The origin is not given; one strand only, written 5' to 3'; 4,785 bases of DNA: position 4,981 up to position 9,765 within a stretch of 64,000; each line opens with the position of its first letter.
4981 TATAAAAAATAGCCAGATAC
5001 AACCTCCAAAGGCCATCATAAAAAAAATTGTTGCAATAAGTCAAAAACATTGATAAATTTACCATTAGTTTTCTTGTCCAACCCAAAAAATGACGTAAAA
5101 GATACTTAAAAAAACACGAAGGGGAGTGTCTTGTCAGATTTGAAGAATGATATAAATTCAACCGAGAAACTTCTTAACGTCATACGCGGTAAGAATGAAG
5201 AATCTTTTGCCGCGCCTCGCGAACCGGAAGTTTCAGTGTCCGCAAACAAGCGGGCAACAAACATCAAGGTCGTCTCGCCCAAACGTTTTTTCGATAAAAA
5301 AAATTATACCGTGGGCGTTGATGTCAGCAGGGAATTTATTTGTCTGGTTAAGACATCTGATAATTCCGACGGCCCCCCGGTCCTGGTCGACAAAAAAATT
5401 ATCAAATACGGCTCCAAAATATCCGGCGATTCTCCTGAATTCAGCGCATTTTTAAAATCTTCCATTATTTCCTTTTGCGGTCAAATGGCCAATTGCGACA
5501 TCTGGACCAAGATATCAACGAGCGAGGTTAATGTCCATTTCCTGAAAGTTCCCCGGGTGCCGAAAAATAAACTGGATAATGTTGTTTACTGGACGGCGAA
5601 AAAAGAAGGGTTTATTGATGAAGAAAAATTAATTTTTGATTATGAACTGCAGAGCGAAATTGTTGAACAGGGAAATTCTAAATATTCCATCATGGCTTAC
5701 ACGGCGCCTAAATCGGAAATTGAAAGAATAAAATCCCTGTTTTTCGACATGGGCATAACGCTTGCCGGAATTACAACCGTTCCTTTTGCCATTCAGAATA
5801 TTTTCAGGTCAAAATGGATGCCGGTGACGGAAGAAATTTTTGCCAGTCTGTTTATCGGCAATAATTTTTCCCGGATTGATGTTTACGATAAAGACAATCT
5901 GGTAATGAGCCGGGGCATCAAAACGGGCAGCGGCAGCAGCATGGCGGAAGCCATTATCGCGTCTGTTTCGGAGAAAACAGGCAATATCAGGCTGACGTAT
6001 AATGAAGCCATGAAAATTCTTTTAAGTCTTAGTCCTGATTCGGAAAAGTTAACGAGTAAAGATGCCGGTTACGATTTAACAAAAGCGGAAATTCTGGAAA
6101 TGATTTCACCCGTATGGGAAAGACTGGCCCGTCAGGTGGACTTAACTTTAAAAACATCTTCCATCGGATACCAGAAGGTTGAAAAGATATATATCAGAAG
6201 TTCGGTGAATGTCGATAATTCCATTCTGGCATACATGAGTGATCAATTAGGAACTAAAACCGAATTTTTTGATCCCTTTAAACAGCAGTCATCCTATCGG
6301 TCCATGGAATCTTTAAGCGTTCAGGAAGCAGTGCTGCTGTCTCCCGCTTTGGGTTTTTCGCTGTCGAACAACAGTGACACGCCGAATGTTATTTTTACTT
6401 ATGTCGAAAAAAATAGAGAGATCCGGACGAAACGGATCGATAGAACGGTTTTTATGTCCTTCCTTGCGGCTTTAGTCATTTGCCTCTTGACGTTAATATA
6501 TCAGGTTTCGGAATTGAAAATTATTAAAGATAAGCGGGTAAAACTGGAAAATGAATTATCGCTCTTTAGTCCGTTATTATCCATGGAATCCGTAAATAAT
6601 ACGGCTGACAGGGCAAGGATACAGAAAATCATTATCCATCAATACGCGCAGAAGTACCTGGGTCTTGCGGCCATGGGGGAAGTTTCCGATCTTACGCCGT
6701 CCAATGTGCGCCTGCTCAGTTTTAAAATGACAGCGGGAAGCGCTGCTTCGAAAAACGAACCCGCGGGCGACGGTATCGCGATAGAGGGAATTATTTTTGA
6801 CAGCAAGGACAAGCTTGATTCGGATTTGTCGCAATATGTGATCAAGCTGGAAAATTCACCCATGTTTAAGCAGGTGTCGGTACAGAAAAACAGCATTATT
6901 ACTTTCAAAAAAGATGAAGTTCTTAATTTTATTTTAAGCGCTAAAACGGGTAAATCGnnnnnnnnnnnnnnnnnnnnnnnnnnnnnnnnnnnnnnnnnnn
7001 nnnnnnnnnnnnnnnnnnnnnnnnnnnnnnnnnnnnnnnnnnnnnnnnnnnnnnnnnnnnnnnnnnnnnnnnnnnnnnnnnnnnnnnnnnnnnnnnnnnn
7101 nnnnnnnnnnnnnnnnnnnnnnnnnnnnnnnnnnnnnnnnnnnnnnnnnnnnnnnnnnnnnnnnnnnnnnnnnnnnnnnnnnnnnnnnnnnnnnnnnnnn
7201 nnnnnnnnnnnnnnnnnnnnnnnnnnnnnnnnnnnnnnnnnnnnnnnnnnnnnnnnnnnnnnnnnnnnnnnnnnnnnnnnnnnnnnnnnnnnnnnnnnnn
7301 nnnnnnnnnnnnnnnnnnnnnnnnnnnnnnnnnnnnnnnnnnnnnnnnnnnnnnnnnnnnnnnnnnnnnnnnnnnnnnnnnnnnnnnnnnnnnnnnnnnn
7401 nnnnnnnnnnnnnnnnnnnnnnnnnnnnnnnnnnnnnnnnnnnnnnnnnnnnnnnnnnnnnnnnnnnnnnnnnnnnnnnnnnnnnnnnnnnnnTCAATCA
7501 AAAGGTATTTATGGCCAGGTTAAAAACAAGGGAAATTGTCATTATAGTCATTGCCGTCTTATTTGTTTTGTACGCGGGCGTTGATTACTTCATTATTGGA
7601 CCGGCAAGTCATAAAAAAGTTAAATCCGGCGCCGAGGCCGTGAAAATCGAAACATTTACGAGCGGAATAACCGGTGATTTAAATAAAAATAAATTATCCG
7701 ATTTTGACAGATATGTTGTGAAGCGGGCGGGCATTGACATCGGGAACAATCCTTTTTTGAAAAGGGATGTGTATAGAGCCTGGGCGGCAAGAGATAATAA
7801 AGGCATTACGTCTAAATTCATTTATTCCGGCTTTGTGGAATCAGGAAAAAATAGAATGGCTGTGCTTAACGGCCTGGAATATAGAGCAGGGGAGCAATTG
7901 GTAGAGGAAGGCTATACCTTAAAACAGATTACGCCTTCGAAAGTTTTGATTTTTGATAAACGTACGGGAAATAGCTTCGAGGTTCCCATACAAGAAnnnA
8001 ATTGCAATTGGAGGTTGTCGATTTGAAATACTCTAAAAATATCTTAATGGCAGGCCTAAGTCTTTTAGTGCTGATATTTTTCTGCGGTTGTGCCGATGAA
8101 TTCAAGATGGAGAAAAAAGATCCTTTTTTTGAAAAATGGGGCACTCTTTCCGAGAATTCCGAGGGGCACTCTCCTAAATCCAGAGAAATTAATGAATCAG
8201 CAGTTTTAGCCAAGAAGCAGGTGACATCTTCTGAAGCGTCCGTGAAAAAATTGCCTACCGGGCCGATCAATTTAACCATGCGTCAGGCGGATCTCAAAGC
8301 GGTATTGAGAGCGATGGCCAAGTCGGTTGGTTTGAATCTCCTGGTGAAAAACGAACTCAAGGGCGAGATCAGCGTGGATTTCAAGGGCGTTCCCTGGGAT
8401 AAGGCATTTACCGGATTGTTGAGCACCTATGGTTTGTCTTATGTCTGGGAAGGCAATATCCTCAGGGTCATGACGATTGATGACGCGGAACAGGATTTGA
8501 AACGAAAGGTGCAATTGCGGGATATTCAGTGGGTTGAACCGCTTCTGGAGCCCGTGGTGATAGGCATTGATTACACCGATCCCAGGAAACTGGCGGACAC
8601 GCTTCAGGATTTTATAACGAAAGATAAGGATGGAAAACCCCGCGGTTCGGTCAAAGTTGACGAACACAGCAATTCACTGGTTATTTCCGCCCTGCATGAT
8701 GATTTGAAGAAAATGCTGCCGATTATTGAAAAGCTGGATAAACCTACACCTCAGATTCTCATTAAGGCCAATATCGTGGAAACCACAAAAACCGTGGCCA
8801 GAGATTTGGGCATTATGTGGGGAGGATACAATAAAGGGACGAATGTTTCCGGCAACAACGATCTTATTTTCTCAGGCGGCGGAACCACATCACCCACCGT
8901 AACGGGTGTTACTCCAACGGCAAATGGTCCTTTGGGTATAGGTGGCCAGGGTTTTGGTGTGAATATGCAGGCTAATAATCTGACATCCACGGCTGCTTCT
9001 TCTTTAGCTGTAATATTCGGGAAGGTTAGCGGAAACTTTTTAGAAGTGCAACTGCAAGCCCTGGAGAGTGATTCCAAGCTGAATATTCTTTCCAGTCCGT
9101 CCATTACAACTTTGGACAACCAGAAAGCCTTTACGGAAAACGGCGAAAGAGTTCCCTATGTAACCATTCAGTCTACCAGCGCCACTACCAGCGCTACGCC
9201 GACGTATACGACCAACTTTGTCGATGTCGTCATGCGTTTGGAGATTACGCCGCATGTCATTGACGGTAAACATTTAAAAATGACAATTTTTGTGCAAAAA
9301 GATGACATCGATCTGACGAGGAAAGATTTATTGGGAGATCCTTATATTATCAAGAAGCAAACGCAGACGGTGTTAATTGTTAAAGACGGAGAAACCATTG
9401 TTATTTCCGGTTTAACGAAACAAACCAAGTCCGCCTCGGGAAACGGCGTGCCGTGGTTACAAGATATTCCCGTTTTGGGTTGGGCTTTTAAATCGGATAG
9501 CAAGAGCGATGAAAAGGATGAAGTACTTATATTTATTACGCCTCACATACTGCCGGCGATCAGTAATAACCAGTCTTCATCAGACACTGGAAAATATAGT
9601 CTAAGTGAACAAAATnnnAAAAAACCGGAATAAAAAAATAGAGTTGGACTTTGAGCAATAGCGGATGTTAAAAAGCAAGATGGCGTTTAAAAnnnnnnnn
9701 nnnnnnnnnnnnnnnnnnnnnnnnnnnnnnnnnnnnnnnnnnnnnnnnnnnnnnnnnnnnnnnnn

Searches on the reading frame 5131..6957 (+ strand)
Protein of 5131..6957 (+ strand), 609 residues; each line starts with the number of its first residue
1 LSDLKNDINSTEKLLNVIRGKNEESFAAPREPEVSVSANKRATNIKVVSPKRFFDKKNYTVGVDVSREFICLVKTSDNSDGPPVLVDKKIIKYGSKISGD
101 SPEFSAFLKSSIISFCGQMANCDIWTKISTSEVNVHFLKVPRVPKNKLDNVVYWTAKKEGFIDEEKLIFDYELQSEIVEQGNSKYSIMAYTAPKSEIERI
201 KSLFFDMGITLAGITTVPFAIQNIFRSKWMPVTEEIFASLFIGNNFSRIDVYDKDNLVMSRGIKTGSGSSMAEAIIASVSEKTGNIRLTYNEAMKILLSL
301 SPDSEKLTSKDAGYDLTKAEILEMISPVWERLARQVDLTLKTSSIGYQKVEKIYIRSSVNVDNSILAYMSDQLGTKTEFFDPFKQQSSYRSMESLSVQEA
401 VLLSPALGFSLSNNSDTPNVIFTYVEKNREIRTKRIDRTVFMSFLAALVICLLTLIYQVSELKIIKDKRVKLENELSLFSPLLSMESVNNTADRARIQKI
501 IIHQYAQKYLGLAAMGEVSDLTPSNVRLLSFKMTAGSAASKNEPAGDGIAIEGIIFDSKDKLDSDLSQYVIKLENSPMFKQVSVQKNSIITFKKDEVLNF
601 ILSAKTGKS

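Call 5: search_protein_families(library=pfam, proteins=[window:5131-6957:+], max_evalue=0.01)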
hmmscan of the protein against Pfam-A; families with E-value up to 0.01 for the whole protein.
window:5131-6957:+ (609 aa): 1 family
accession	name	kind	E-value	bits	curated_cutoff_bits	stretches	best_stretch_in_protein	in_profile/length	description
PF11104.14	PilM_2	-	9.1e-05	22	27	1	169-408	111-334/340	Type IV pilus assembly protein PilM;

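Call 17: search_protein_families(library=ncbifam, proteins=[window:5131-6957:+], max_evalue=0.001)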
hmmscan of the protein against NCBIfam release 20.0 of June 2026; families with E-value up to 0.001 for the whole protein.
window:5131-6957:+ (609 aa): 2 families
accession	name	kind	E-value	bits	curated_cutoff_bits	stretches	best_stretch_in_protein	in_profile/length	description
TIGR01175.1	pilM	subfamily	1.9e-08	33.7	133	1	126-411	73-345/348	type IV pilus assembly protein PilM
NF045709.1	Amuc_1101_fam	equivalog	4.6e-07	29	650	1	122-434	70-373/608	Amuc_1101 family PilM-like pilus complex protein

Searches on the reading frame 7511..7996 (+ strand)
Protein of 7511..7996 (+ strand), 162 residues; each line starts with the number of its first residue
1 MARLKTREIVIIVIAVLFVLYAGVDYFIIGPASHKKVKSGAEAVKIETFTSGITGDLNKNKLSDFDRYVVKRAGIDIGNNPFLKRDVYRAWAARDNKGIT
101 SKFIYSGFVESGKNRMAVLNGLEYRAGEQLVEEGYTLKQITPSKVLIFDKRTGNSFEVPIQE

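Call 17: search_protein_families(library=ncbifam, proteins=[window:7511-7996:+], max_evalue=0.001)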
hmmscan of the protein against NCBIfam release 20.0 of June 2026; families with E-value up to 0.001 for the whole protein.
window:7511-7996:+ (162 aa): 0 families

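Call 37: search_protein_families(library=pfam, proteins=[window:7511-7996:+], max_evalue=0.001)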
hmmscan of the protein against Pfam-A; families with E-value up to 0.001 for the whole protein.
window:7511-7996:+ (162 aa): 1 family
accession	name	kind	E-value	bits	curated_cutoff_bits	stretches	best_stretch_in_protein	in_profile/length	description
PF16537.11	T2SSB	-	1.3e-05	25.2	28.4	1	110-158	13-58/60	Type II secretion system protein B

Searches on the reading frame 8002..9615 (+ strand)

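Call 5: search_protein_families(library=pfam, proteins=[window:8002-9615:+], max_evalue=0.01)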
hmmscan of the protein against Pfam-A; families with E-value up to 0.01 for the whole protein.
window:8002-9615:+ (538 aa): 4 families
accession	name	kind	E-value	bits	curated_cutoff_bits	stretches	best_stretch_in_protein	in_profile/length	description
PF00263.26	Secretin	-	6.6e-50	169.4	27.5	1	353-517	1-168/169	Bacterial type II and III secretion system protein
PF03958.22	Secretin_N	-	3.5e-09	37.2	28.2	1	186-251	3-69/69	Bacterial type II/III secretion system short domain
PF07660.19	STN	-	8.3e-06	25.9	28.4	1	112-156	2-49/52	Secretin and TonB N terminus short domain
PF21305.2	type_II_gspD_N0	-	0.00042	20.5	27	1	93-155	3-70/71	GspD-like, N0 domain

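Call 17: search_protein_families(library=ncbifam, proteins=[window:8002-9615:+], max_evalue=0.001)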
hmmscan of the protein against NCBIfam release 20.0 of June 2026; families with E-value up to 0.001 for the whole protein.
window:8002-9615:+ (538 aa): 9 families
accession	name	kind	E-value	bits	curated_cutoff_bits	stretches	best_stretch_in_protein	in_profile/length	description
TIGR02515.1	IV_pilus_PilQ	subfamily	2e-93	313.7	284.35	1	88-517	3-427/428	type IV pilus secretin PilQ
TIGR02517.1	type_II_gspD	equivalog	1e-70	238.9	351.35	2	215-517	301-590/600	type II secretion system secretin GspD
NF010083.0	PRK13568.1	equivalog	6e-59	199.9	554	2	319-517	228-417/419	DNA uptake porin HofQ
NF007851.2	PRK10560.1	exception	1.9e-45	155.5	598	2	322-518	219-410/412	DNA uptake porin HofQ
TIGR02516.1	type_III_yscC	equivalog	1.8e-41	142.2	238.45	2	214-517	198-461/463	type III secretion system outer membrane ring subunit SctC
TIGR02519.1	pilus_MshL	equivalog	2.4e-32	112.1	250.2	1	219-517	3-290/290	pilus (MSHA type) biogenesis protein MshL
NF011873.0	PRK15346.1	equivalog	1.8e-21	76.4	524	1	311-503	298-480/499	EscC/YscC/HrcC family type III secretion system outer membrane ring protein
NF042912.1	Amuc_1098_fam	equivalog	2.7e-15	55.5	750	1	447-517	726-796/805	Amuc_1098 family type IV pilus outer membrane protein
TIGR02520.1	pilus_B_mal_scr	equivalog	3.1e-11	42.5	287.65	1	317-514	307-511/513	PilN family type IVB pilus formation outer membrane protein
